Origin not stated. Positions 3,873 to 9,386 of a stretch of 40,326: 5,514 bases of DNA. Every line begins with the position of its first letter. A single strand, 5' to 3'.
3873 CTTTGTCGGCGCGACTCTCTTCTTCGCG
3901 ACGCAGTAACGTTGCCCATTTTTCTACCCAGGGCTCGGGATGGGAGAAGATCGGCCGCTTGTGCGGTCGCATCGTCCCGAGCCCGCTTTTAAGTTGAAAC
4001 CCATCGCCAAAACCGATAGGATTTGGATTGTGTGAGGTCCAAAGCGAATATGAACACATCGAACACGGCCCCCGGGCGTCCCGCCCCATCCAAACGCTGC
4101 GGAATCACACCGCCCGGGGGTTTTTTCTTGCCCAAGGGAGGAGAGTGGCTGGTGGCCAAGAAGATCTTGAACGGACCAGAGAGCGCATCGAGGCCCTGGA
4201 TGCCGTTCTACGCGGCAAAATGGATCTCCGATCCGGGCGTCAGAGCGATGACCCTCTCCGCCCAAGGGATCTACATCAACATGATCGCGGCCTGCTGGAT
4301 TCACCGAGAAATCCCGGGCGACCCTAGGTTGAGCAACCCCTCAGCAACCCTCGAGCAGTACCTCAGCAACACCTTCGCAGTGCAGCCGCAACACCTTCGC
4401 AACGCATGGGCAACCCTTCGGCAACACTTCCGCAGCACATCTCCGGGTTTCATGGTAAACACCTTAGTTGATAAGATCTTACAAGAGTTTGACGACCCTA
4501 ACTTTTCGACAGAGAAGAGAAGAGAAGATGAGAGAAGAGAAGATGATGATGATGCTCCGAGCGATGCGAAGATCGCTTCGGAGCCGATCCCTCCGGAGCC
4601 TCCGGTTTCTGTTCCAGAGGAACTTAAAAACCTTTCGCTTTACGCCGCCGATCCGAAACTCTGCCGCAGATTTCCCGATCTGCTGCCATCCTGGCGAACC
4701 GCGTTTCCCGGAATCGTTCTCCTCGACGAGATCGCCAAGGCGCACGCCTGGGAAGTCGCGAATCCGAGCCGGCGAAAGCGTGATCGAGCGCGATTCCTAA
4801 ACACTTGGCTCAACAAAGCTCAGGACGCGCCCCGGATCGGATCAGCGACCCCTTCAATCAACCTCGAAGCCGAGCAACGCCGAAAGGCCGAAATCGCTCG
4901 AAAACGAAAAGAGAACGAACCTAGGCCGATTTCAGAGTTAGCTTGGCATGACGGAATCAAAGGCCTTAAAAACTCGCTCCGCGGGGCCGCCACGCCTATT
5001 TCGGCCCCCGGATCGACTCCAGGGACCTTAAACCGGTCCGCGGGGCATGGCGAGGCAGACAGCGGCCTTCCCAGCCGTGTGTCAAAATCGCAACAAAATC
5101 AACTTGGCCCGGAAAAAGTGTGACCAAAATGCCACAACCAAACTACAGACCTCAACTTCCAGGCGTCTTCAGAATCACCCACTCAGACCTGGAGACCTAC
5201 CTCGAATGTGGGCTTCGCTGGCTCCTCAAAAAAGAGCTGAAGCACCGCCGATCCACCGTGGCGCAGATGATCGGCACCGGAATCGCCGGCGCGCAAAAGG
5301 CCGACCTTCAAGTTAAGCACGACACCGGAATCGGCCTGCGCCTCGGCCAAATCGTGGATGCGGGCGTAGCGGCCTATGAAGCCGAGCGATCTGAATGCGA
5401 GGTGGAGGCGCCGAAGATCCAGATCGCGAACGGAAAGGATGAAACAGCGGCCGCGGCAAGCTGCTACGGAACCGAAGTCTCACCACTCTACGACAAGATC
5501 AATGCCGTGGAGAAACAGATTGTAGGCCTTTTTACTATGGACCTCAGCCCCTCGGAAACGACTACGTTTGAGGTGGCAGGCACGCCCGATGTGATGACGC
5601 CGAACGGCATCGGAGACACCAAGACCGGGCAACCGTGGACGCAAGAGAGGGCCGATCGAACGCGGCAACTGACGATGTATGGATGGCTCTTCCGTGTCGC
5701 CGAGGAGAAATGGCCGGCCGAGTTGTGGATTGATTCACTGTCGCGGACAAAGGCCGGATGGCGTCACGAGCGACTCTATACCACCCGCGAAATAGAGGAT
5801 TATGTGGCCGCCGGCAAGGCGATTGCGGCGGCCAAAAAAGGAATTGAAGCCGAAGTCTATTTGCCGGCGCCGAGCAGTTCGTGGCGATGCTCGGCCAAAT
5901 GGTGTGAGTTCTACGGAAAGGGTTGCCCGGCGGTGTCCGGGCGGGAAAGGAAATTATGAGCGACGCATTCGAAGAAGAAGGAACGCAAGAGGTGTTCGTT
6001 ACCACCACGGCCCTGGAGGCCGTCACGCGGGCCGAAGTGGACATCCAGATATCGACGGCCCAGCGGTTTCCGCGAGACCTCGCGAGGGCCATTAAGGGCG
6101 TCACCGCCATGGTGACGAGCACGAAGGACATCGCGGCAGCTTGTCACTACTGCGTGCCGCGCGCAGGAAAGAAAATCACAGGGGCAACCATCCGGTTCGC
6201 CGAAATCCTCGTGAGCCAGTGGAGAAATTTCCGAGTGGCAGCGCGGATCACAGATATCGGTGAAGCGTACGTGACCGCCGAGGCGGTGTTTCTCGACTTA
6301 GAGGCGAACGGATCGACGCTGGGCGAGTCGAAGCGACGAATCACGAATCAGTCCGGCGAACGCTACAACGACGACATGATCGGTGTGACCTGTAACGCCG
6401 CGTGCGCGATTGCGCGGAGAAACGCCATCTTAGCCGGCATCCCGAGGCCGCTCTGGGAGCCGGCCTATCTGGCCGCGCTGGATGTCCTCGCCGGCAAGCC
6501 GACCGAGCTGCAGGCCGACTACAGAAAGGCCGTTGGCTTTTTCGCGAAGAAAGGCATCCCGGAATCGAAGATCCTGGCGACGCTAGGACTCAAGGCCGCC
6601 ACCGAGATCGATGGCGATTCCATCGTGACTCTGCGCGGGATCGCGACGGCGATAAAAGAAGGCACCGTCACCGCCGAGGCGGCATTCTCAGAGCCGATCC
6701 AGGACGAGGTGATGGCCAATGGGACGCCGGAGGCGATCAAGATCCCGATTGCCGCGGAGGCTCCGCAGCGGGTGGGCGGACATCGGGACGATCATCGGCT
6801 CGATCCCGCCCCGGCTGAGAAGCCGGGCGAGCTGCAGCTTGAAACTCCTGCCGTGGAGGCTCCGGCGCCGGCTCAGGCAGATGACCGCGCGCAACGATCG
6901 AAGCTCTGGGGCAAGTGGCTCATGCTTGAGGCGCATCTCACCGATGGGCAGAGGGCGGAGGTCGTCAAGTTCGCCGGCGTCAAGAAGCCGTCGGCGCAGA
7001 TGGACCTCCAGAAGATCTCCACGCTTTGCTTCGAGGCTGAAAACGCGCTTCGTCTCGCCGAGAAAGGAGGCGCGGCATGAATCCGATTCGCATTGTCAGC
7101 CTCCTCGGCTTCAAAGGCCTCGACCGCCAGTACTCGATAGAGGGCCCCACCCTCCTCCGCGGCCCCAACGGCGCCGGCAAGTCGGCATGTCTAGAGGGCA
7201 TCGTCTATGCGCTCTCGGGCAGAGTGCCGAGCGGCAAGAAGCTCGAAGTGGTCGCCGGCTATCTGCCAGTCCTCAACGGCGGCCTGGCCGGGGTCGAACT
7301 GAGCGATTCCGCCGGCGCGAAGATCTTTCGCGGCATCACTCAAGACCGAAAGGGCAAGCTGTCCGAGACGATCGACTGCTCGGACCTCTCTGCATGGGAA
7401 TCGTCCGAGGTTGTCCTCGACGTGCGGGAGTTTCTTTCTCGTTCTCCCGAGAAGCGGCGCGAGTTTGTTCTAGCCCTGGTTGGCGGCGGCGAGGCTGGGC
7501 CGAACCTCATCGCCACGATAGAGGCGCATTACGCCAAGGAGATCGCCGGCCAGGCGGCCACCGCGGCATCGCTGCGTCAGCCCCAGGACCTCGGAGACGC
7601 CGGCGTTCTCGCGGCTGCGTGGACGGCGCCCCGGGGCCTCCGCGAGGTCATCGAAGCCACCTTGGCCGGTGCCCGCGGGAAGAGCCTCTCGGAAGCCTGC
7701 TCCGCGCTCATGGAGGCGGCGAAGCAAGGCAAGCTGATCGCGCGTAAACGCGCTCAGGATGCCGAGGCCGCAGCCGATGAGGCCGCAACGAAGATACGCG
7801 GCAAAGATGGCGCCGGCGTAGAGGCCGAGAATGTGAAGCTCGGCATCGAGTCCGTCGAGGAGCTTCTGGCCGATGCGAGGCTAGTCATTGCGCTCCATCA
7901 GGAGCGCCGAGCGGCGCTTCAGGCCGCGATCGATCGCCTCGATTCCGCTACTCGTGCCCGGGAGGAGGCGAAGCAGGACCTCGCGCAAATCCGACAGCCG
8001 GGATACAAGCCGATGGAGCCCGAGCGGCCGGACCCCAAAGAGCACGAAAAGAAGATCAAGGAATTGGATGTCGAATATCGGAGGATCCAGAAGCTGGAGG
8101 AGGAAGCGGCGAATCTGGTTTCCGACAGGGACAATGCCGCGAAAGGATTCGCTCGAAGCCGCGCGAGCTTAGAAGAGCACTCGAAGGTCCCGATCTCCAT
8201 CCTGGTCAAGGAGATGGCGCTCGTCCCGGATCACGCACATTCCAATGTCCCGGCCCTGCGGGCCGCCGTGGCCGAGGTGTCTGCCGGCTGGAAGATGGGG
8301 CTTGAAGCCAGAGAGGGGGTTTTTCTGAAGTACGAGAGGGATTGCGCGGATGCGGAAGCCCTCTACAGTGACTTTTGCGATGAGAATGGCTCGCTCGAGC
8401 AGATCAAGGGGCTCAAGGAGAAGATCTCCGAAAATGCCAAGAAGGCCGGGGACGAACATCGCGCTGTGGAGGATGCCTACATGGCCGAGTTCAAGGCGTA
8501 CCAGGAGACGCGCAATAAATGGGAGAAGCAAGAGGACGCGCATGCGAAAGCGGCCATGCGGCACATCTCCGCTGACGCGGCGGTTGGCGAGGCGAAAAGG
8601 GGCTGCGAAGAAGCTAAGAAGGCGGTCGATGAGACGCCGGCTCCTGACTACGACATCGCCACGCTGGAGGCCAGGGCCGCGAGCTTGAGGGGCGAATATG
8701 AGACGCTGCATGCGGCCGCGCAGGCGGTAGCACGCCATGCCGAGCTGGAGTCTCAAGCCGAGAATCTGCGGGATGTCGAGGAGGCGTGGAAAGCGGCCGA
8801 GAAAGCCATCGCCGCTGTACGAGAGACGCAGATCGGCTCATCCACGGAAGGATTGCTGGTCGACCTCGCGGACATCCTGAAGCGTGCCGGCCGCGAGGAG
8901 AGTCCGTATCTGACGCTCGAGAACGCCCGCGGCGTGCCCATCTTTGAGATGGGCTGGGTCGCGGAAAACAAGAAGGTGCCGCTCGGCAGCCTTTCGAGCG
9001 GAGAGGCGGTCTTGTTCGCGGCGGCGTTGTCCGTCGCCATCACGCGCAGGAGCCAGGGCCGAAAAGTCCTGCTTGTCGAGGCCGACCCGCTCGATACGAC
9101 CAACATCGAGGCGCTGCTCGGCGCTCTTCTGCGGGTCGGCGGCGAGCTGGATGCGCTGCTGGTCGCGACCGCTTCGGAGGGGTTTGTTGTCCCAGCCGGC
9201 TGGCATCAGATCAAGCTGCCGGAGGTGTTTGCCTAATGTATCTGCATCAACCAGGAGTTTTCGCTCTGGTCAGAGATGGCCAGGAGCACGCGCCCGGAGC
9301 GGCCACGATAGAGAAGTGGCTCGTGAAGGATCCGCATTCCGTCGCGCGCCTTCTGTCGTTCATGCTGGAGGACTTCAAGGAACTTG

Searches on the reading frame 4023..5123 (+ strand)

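Call 6: search_protein_families(library=pfam, proteins=[window:4023-5123:+])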
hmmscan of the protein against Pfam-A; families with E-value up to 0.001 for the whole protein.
window:4023-5123:+ (366 aa): 0 families

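Call 10: search_protein_families(library=phrogs, proteins=[window:4023-5123:+], max_evalue=0.01)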
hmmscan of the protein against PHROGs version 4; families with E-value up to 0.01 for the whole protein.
window:4023-5123:+ (366 aa): 1 family
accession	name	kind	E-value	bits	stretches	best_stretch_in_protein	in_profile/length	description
phrog_9327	-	DNA, RNA and nucleotide metabolism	0.00056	20.6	0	58-100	5-46/276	primosomal protein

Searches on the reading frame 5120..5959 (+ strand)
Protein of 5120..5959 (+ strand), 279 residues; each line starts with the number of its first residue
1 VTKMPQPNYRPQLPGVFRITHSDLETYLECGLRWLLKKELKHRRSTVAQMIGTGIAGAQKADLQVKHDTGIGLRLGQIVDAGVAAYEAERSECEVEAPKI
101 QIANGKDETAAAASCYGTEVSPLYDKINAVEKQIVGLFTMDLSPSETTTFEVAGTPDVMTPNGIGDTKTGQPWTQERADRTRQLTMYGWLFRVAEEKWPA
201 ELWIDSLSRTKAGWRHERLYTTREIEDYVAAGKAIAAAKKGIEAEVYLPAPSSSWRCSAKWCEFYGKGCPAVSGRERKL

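Call 6: search_protein_families(library=pfam, proteins=[window:5120-5959:+])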
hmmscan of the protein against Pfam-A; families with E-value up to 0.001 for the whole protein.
window:5120-5959:+ (279 aa): 1 family
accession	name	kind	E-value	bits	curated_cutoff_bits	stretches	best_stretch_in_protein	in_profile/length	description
PF12705.13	PDDEXK_1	-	2.7e-08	34.5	22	1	18-264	1-242/247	PD-(D/E)XK nuclease superfamily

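Call 10: search_protein_families(library=phrogs, proteins=[window:5120-5959:+], max_evalue=0.01)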
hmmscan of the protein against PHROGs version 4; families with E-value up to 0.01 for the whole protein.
window:5120-5959:+ (279 aa): 1 family
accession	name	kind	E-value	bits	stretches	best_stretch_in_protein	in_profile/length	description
phrog_69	-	DNA, RNA and nucleotide metabolism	0.00074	19.6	1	19-271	90-325/501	exonuclease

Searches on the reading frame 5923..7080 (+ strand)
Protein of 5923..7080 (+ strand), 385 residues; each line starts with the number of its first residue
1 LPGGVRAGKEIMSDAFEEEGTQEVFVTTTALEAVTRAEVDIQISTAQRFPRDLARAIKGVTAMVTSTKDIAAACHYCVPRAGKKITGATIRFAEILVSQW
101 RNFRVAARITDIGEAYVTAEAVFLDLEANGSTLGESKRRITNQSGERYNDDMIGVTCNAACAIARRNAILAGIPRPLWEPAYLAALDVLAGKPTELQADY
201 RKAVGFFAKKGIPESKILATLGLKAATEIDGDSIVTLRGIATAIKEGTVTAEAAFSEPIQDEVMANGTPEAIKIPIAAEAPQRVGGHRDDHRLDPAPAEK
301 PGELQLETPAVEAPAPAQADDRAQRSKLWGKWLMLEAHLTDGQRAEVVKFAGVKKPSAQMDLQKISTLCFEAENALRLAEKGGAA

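Call 6: search_protein_families(library=pfam, proteins=[window:5923-7080:+])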
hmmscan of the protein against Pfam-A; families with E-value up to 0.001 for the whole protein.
window:5923-7080:+ (385 aa): 0 families

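Call 10: search_protein_families(library=phrogs, proteins=[window:5923-7080:+], max_evalue=0.01)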
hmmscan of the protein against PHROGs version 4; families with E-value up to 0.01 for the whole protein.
window:5923-7080:+ (385 aa): 1 family
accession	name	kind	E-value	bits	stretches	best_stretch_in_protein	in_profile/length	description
phrog_3657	-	unknown function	1.1e-38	134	1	14-263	9-261/289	-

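Call 48: find_related_loci(query=window:5956-7080:+, collection=viral_contigs, flank=3000)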
Query window:5956-7080:+ (374 aa) in viral_contigs; peptide patterns used: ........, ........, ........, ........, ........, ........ (x = any residue, [..] = any of these).
9 stretches matched a pattern; 1 encode a relative of the query (tblastn E <= 1e-3); 1 distinct loci.
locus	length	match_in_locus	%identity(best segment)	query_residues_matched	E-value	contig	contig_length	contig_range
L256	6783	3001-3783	33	15-244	1e-35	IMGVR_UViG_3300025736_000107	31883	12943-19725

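Call 49: find_homologous_proteins(query=window:5956-7080:+)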
Query window:5956-7080:+ (374 aa): 299 proteins with E <= 0.001 among 8000 candidates; the best 120 are listed.
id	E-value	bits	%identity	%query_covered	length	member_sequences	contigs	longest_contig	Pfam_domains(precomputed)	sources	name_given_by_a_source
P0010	3.8e-240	814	100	100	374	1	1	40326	-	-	-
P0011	7.1e-58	214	39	88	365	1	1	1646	-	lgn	-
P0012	6.4e-56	208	43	66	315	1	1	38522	-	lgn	-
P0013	2.8e-55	206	46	64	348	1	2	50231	-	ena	-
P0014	5.4e-55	205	46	65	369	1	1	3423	-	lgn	-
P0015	9.5e-55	204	46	65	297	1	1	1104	-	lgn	-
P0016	1.3e-54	204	42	66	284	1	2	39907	-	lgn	-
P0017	1.4e-54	204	46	60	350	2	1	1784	-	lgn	-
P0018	1.7e-54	203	45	64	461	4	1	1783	-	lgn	-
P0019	5.3e-54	202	47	61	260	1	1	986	-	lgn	-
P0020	9.6e-54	201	44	61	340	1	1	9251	-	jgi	jgi:hypothetical protein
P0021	9.7e-54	201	46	64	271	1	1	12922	-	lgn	-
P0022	1.0e-53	201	43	63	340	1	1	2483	-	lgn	-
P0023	1.0e-53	201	42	64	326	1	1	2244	-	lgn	-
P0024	1.1e-53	201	44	63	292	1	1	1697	-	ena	-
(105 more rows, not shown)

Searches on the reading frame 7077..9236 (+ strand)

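Call 6: search_protein_families(library=pfam, proteins=[window:7077-9236:+])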
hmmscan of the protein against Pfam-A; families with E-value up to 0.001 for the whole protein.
window:7077-9236:+ (719 aa): 2 families
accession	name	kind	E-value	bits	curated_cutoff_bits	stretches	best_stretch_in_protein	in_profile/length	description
PF13476.12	AAA_23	-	8.2e-07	30.3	27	1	23-55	20-52/201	AAA domain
PF02463.25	SMC_N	-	5.6e-06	26.4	40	0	11-49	9-51/220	RecF/RecN/SMC N terminal domain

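Call 10: search_protein_families(library=phrogs, proteins=[window:7077-9236:+], max_evalue=0.01)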
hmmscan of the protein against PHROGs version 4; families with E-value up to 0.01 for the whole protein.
window:7077-9236:+ (719 aa): 3 families
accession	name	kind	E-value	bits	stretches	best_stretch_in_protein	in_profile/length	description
phrog_32642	-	unknown function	6.2e-10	39.3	1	591-699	591-702/743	-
phrog_77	-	DNA, RNA and nucleotide metabolism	2.6e-05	23.9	0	17-55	315-353/967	SbcC-like subunit of palindrome specific endonuclease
phrog_1499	-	unknown function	3e-05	24.5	1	111-369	113-263/427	-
